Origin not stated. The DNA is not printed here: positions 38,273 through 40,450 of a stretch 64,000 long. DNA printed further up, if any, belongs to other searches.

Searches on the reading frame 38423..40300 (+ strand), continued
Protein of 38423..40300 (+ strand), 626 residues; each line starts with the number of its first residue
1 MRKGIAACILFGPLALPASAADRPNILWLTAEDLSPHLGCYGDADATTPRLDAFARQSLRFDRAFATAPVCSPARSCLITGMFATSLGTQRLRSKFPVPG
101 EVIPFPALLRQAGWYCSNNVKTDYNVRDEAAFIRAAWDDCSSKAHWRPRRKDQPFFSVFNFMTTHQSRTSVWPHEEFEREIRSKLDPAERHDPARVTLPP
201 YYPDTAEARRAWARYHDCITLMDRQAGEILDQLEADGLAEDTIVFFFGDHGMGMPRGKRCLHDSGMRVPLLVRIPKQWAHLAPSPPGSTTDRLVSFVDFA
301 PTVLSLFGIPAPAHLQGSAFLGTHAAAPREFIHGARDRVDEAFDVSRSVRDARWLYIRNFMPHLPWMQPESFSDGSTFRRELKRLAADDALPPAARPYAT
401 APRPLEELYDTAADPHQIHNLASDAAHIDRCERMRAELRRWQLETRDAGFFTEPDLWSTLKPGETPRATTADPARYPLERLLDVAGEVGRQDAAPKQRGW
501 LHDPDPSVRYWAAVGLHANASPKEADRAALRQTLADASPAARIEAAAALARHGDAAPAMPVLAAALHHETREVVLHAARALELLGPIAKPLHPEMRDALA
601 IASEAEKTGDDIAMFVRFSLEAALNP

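Call 16: find_homologous_proteins(query=window:38423-40300:+, max_evalue=1e-10)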
Query window:38423-40300:+ (626 aa): 7964 proteins with E <= 1e-10 among 8000 candidates; the best 120 are listed.
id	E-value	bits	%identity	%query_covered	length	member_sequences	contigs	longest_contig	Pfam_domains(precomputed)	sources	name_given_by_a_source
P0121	0.0e+0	1439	100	100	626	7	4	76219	PF13646.13,PF16347.11,PF00884.29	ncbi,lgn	-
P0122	0.0e+0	1355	94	100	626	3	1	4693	PF13646.13,PF16347.11,PF00884.29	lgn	-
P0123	0.0e+0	1257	87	100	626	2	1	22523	PF13646.13,PF16347.11,PF00884.29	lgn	-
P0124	0.0e+0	1052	75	100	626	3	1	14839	PF13646.13,PF16347.11,PF00884.29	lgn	-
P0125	0.0e+0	1015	73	98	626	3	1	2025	PF13646.13,PF01663.28,PF16347.11,PF00884.29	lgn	-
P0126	2.0e-297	1006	73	97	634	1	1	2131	PF13646.13,PF16347.11,PF00884.29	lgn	-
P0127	2.6e-297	1006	73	97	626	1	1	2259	PF13646.13,PF16347.11,PF00884.29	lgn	-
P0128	4.0e-295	999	72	100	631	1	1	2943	PF13646.13,PF16347.11,PF00884.29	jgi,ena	-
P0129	1.4e-294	997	73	96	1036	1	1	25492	PF13229.13,PF22842.4,PF13646.13,PF16347.11,PF00884.29,PF05048.20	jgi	-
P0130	4.7e-294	995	71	99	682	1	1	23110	PF13646.13,PF16347.11,PF00884.29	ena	-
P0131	9.0e-294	994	71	97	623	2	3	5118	PF13646.13,PF01663.28,PF16347.11,PF00884.29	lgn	-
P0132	9.3e-294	994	72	97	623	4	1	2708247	PF13646.13,PF01663.28,PF16347.11,PF00884.29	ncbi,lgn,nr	ncbi:MAG: sulfatase-like hydrolase/transferase [Verrucomicrobiaceae bacterium]|nr:sulfatase-like hyd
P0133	4.1e-293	992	71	99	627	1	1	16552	PF13646.13,PF16347.11,PF00884.29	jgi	jgi:N-sulfoglucosamine sulfohydrolase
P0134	1.3e-292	990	71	97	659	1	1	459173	PF13646.13,PF16347.11,PF00884.29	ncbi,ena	-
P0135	6.5e-292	988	71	99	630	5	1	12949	PF13646.13,PF16347.11,PF00884.29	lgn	-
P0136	1.1e-291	987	70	99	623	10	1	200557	PF13646.13,PF01663.28,PF16347.11,PF00884.29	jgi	jgi:arylsulfatase A-like enzyme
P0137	1.3e-290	984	71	98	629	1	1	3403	PF13646.13,PF01663.28,PF16347.11,PF00884.29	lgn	-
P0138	1.4e-290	984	73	96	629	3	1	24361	PF13646.13,PF16347.11,PF00884.29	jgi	jgi:N-sulfoglucosamine sulfohydrolase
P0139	4.7e-290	982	72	97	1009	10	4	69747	PF13229.13,PF13646.13,PF16347.11,PF00884.29,PF05048.20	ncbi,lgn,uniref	uniref:sulfatase-like hydrolase/transferase n=1 Tax=Prosthecobacter sp. TaxID=1965333 RepID=UPI00378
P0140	8.6e-290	981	70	100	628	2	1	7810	PF13646.13,PF16347.11,PF00884.29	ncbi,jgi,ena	jgi:arylsulfatase A-like enzyme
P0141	1.1e-289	981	72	97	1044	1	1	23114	PF13229.13,PF13646.13,PF16347.11,PF00884.29,PF05048.20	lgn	-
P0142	3.9e-289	979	71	97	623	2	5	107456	PF13646.13,PF01663.28,PF16347.11,PF00884.29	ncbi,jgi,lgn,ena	-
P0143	3.9e-289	979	70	98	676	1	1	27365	PF13646.13,PF16347.11,PF00884.29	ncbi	-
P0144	7.6e-289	978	72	96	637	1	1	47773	PF13646.13,PF01663.28,PF16347.11,PF00884.29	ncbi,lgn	-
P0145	1.0e-288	978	69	99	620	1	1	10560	PF13646.13,PF16347.11,PF00884.29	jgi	jgi:N-sulfoglucosamine sulfohydrolase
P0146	1.9e-288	977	70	100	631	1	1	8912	PF02985.29,PF13646.13,PF01663.28,PF16347.11,PF00884.29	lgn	-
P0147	2.3e-288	976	70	97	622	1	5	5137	PF13646.13,PF01663.28,PF16347.11,PF00884.29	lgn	-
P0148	1.8e-287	973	69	99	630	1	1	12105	PF13646.13,PF01663.28,PF16347.11,PF00884.29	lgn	-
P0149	2.9e-287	973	69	99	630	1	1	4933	PF13646.13,PF01663.28,PF16347.11,PF00884.29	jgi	jgi:uncharacterized sulfatase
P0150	3.8e-287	972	69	99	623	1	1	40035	PF02985.29,PF13646.13,PF01663.28,PF16347.11,PF00884.29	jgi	-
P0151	6.9e-287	971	71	97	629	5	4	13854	PF13646.13,PF16347.11,PF00884.29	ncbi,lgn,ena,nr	ncbi:MAG TPA: sulfatase-like hydrolase/transferase [Prosthecobacter sp.]|nr:sulfatase-like hydrolase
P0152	8.3e-287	971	69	99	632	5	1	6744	PF13646.13,PF01663.28,PF16347.11,PF00884.29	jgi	-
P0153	1.4e-286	970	69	97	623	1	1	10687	PF13646.13,PF01663.28,PF16347.11,PF00884.29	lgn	-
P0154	2.2e-286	970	71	97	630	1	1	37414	PF13646.13,PF01663.28,PF16347.11,PF00884.29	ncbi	-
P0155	3.3e-286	969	69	99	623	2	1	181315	PF13646.13,PF01663.28,PF16347.11,PF00884.29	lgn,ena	-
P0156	7.2e-286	968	70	100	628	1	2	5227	PF13646.13,PF16347.11,PF00884.29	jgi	jgi:uncharacterized sulfatase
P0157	2.3e-285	966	69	99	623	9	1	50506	PF13646.13,PF01663.28,PF16347.11,PF00884.29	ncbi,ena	-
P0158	6.6e-285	965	72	96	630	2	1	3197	PF13646.13,PF16347.11,PF00884.29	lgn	-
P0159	4.5e-284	962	69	99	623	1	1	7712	PF13646.13,PF01663.28,PF16347.11,PF00884.29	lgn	-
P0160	6.3e-284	962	70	97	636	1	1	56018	PF13646.13,PF16347.11,PF00884.29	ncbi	ncbi:MAG: sulfatase-like hydrolase/transferase [Chthoniobacteraceae bacterium]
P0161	1.2e-283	961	71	96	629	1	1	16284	PF13646.13,PF16347.11,PF00884.29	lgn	-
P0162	1.3e-283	961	68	99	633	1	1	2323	PF13646.13,PF01663.28,PF16347.11,PF00884.29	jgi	jgi:uncharacterized sulfatase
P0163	6.8e-283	958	70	98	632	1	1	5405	PF13646.13,PF01663.28,PF16347.11,PF00884.29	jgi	jgi:N-sulfoglucosamine sulfohydrolase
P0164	8.2e-283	958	70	97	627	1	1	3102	PF13646.13,PF01663.28,PF16347.11,PF00884.29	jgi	jgi:uncharacterized sulfatase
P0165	1.2e-281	954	67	99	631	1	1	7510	PF02985.29,PF13646.13,PF01663.28,PF16347.11,PF00884.29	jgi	jgi:N-sulfoglucosamine sulfohydrolase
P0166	4.4e-281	952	68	99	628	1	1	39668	PF13646.13,PF01663.28,PF16347.11,PF00884.29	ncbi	-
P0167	7.0e-281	952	67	99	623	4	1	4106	PF13646.13,PF01663.28,PF16347.11,PF00884.29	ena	-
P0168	4.4e-280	949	67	99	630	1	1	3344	PF02985.29,PF13646.13,PF01663.28,PF16347.11,PF00884.29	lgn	-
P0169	4.5e-280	949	68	100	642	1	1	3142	PF13646.13,PF01663.28,PF16347.11,PF00884.29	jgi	jgi:uncharacterized sulfatase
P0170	1.1e-279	948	68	98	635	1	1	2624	PF13646.13,PF16347.11,PF00884.29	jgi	jgi:uncharacterized sulfatase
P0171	1.3e-279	947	67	100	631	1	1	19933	PF13646.13,PF01663.28,PF16347.11,PF00884.29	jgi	-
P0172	6.4e-279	945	71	96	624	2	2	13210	PF13646.13,PF16347.11,PF00884.29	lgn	-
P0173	1.4e-278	944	67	97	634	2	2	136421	PF13646.13,PF01663.28,PF16347.11,PF00884.29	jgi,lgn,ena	-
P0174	3.0e-278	943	68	97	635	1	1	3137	PF13646.13,PF01663.28,PF16347.11,PF00884.29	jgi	jgi:uncharacterized sulfatase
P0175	1.3e-277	941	68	99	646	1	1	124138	PF16347.11,PF00884.29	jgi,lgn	-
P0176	1.4e-277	941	67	99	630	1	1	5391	PF13646.13,PF01663.28,PF16347.11,PF00884.29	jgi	jgi:N-sulfoglucosamine sulfohydrolase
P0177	8.2e-277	938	68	97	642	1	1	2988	PF13646.13,PF01663.28,PF16347.11,PF00884.29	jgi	jgi:N-sulfoglucosamine sulfohydrolase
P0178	1.3e-276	938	68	98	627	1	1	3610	PF13646.13,PF16347.11,PF00884.29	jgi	jgi:uncharacterized sulfatase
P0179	2.3e-276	937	69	97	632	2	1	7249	PF13646.13,PF01663.28,PF16347.11,PF00884.29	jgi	jgi:N-sulfoglucosamine sulfohydrolase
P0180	3.6e-276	936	68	97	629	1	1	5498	PF13646.13,PF01663.28,PF16347.11,PF00884.29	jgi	jgi:N-sulfoglucosamine sulfohydrolase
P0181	8.1e-276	935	68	98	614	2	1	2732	PF13646.13,PF01663.28,PF16347.11,PF00884.29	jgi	-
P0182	7.9e-275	932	69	97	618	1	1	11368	PF13646.13,PF16347.11,PF00884.29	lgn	-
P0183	1.1e-273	928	68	96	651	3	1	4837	PF13646.13,PF16347.11,PF00884.29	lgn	-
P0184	1.8e-273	927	68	97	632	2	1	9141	PF13646.13,PF01663.28,PF16347.11,PF00884.29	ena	-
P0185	6.5e-273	925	66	96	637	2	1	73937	PF13646.13,PF01663.28,PF16347.11,PF00884.29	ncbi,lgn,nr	ncbi:MAG: sulfatase-like hydrolase/transferase [Pirellulaceae bacterium]|nr:sulfatase-like hydrolase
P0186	6.7e-271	919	67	97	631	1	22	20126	PF13646.13,PF16347.11,PF00884.29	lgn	-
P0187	3.1e-269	913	67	97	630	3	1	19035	PF13646.13,PF01663.28,PF16347.11,PF00884.29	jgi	jgi:N-sulfoglucosamine sulfohydrolase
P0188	8.7e-268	908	67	98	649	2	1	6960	PF13646.13,PF01663.28,PF16347.11,PF00884.29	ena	-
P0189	8.3e-267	905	68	97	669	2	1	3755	PF13646.13,PF01663.28,PF16347.11,PF00884.29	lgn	-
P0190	3.5e-265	900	67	96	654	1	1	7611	PF13646.13,PF16347.11,PF00884.29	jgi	jgi:N-sulfoglucosamine sulfohydrolase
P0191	7.3e-265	899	65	97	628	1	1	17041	PF13646.13,PF01663.28,PF16347.11,PF00884.29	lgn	-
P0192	2.2e-264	897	66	96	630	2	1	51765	PF13646.13,PF01663.28,PF16347.11,PF00884.29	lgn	-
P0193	1.8e-263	894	65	100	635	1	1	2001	PF02985.29,PF13646.13,PF01663.28,PF16347.11,PF00884.29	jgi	jgi:arylsulfatase A-like enzyme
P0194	6.4e-262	889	67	96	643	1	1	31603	PF13646.13,PF01663.28,PF16347.11,PF00884.29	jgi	jgi:arylsulfatase A-like enzyme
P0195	5.4e-261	886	64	99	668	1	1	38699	PF02995.23,PF13646.13,PF01663.28,PF16347.11,PF00884.29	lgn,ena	-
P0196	4.5e-260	883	76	80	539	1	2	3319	PF16347.11,PF00884.29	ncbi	ncbi:MAG: sulfatase, partial [Limisphaerales bacterium]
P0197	1.2e-258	878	65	97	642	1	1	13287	PF02985.29,PF13646.13,PF01663.28,PF16347.11,PF00884.29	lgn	-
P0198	2.0e-258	877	64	98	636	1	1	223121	PF13646.13,PF16347.11,PF00884.29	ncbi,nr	ncbi:MAG: sulfatase-like hydrolase/transferase [Verrucomicrobia bacterium]|nr:sulfatase-like hydrola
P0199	2.5e-258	877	64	97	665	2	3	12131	PF13646.13,PF16347.11,PF00884.29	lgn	-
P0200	3.7e-258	877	65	97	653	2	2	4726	PF02985.29,PF13646.13,PF16347.11,PF00884.29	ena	-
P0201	3.9e-258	877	66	99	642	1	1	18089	PF13646.13,PF01663.28,PF16347.11,PF00884.29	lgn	-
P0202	6.1e-258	876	66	96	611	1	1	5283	PF13646.13,PF16347.11,PF00884.29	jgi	jgi:arylsulfatase A-like enzyme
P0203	1.4e-257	875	62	100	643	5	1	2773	PF13646.13,PF01663.28,PF16347.11,PF00884.29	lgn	-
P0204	6.1e-257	873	65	99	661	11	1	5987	PF13646.13,PF16347.11,PF00884.29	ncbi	-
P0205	1.0e-256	872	65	97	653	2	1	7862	PF13646.13,PF01663.28,PF16347.11,PF00884.29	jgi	jgi:N-sulfoglucosamine sulfohydrolase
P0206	1.3e-256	871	62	99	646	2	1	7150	PF13646.13,PF01663.28,PF16347.11,PF00884.29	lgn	-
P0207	3.2e-256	870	66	96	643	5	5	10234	PF13646.13,PF01663.28,PF16347.11,PF00884.29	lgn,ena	-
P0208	3.2e-256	870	66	96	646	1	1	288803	PF13646.13,PF01663.28,PF16347.11,PF00884.29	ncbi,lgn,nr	ncbi:MAG: sulfatase-like hydrolase/transferase [Verrucomicrobiae bacterium]|nr:sulfatase-like hydrol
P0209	3.3e-256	870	67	96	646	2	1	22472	PF13646.13,PF01663.28,PF16347.11,PF00884.29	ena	-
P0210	4.4e-256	870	65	97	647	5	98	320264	PF13646.13,PF01663.28,PF16347.11,PF00884.29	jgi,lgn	jgi:arylsulfatase A-like enzyme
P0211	7.7e-256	869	63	100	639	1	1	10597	PF13646.13,PF16347.11,PF00884.29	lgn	-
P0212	9.0e-256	869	64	98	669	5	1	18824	PF13646.13,PF01663.28,PF16347.11,PF00884.29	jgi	jgi:N-sulfoglucosamine sulfohydrolase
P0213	1.0e-255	869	71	87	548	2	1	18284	PF02985.29,PF13646.13,PF16347.11,PF00884.29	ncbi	ncbi:MAG: sulfatase-like hydrolase/transferase, partial [Limisphaerales bacterium]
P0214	2.6e-255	867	65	100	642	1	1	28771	PF13646.13,PF16347.11,PF00884.29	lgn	-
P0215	1.2e-254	865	62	99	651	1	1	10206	PF13646.13,PF16347.11,PF00884.29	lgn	-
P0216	1.6e-254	865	64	97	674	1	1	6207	PF02995.23,PF13646.13,PF01663.28,PF16347.11,PF00884.29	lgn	-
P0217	7.0e-254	862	66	96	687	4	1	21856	PF13646.13,PF01663.28,PF16347.11,PF00884.29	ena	-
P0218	1.0e-253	862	63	100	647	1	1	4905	PF13646.13,PF01663.28,PF16347.11,PF00884.29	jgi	jgi:arylsulfatase A-like enzyme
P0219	1.1e-253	862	63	99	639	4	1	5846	PF13646.13,PF01663.28,PF16347.11,PF00884.29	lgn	-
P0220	4.1e-253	860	63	99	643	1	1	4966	PF13646.13,PF16347.11,PF00884.29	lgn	-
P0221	4.5e-253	860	65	96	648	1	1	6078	PF13646.13,PF01663.28,PF16347.11,PF00884.29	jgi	jgi:N-sulfoglucosamine sulfohydrolase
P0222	6.6e-253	859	64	99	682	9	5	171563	PF13646.13,PF16347.11,PF00884.29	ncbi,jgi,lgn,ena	-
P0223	7.6e-253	859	64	97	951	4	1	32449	PF13646.13,PF01663.28,PF16347.11,PF00884.29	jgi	jgi:N-sulfoglucosamine sulfohydrolase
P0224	8.4e-253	859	64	98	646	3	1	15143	PF01663.28,PF16347.11,PF00884.29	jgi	jgi:uncharacterized sulfatase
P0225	1.4e-252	858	65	96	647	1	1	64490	PF01663.28,PF16347.11,PF00884.29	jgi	-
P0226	1.9e-252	858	63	97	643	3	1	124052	PF13646.13,PF16347.11,PF00884.29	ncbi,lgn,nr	ncbi:MAG: sulfatase [Verrucomicrobiales bacterium]|nr:sulfatase [Verrucomicrobiales bacterium]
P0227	2.6e-252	857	66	96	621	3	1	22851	PF13646.13,PF01663.28,PF16347.11,PF00884.29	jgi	jgi:arylsulfatase A-like enzyme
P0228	3.2e-252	857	63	99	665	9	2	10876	PF02995.23,PF13646.13,PF01663.28,PF16347.11,PF00884.29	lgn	-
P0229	3.3e-252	857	63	97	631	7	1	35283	PF13646.13,PF01663.28,PF16347.11,PF00884.29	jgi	jgi:arylsulfatase A-like enzyme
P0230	4.1e-252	857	63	98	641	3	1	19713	PF13646.13,PF16347.11,PF00884.29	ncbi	-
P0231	4.2e-252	857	64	97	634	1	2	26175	PF13646.13,PF01663.28,PF16347.11,PF00884.29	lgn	-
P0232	6.8e-252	856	64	97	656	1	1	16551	PF16347.11,PF00884.29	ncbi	-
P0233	7.8e-252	856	63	99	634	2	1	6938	PF01663.28,PF16347.11,PF00884.29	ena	-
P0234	1.4e-251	855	63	99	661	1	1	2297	PF01663.28,PF16347.11,PF00884.29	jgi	jgi:N-sulfoglucosamine sulfohydrolase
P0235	1.4e-251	855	63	100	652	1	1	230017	PF01663.28,PF16347.11,PF00884.29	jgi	jgi:uncharacterized sulfatase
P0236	1.9e-251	854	63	99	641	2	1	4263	PF13646.13,PF16347.11,PF00884.29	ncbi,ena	-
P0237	1.0e-249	849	63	97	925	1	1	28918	PF02995.23,PF13646.13,PF01663.28,PF16347.11,PF00884.29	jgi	jgi:N-sulfoglucosamine sulfohydrolase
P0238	1.0e-249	849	63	99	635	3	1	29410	PF02985.29,PF13646.13,PF01663.28,PF16347.11,PF00884.29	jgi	jgi:N-sulfoglucosamine sulfohydrolase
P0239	1.1e-249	849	63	99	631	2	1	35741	PF02985.29,PF13646.13,PF01663.28,PF16347.11,PF00884.29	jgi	-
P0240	1.4e-249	848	63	98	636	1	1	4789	PF13646.13,PF16347.11,PF00884.29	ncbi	-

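Call 43: predict_structure(alignment_id=A2)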
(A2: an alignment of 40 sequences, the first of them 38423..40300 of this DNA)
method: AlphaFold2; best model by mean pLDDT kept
length: 626 residues; sequences in the alignment: 40
mean_pLDDT: 80.0   pTM: 0.82
mean pLDDT of the five models: 80.0, 78.4, 77.4, 77.2, 75.5
residues with pLDDT >= 90: 249; 70-90: 223; 50-70: 86; < 50: 68
segments of 3 or more residues with pLDDT < 50: 13-21, 252-263, 336-346, 357-373, 401-407, 418-420
pLDDT, mean of each block of 10 residues (from residue 1): 53 45 86 69 78 93 71 72 73 67 91 92 72 91 94 93 64 81 91 83 78 86 94 97 88 46 66 93 91 88 90 90 88 55 49 54 35 59 80 62 48 52 74 87 85 85 87 91 89 94 95 92 95 96 97 95 97 91 90 97 91 84 75
secondary structure, 60 per line:
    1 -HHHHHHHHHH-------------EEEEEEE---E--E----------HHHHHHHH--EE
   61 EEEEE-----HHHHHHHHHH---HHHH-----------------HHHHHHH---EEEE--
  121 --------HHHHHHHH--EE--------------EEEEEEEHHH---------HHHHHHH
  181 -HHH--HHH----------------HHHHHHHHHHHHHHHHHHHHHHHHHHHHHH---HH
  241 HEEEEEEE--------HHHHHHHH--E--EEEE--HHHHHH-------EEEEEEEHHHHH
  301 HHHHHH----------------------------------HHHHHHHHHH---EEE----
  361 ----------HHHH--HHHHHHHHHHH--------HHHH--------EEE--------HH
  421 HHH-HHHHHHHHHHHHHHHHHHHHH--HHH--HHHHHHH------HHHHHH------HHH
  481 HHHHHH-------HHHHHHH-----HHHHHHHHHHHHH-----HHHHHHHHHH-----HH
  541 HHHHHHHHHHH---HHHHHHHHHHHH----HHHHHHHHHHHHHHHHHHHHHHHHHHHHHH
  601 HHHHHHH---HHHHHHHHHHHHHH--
elements in order: H2-11 E25-31 H49-56 E59-65 H71-80 H84-87 H105-111 E115-118 H129-136 E155-161 H174-180 H206-235 E242-248 H257-264 E270-273 H276-281 E289-295 H296-306 H341-350 E354-356 H371-374 H377-387 H396-399 E408-410 H419-423 H425-445 H453-459 H466-471 H478-486 H494-500 H506-518 H524-533 H539-551 H555-566 H571-607 H611-624

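Call 46: find_related_loci(query=A2, collection=metagenome_contigs, flank=10000)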
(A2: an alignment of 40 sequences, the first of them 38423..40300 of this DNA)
Query A2 (626 aa) in metagenome_contigs; peptide patterns used: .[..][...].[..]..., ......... (x = any residue, [..] = any of these).
326 stretches matched a pattern; 159 encode a relative of the query (tblastn E <= 1e-3); the best 80 are kept; 80 distinct loci.
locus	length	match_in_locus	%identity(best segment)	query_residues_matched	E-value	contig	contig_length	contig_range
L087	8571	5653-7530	95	1-626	0e+0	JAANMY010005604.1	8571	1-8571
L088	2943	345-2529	72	1-625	0e+0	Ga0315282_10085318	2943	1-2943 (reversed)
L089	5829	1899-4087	69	5-625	0e+0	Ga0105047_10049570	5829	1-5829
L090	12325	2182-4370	69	5-625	0e+0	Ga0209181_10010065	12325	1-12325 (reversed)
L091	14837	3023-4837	73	20-624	0e+0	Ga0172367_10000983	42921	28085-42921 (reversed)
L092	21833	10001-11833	70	15-624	0e+0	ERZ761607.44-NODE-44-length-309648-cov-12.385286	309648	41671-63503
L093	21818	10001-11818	66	20-625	0e+0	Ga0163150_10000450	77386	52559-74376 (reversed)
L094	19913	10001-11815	67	20-625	0e+0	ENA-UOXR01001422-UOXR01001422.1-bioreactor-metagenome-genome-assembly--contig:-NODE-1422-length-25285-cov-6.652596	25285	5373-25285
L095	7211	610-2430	65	18-624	0e+0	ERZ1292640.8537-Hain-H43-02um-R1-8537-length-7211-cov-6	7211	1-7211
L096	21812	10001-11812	65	21-625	0e+0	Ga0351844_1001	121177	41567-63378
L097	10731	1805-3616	65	21-625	0e+0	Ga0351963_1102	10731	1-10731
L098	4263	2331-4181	63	8-625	0e+0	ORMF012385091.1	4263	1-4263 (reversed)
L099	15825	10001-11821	63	18-624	0e+0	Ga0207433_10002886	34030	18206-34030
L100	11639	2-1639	71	79-624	0e+0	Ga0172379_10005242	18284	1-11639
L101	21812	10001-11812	65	23-625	0e+0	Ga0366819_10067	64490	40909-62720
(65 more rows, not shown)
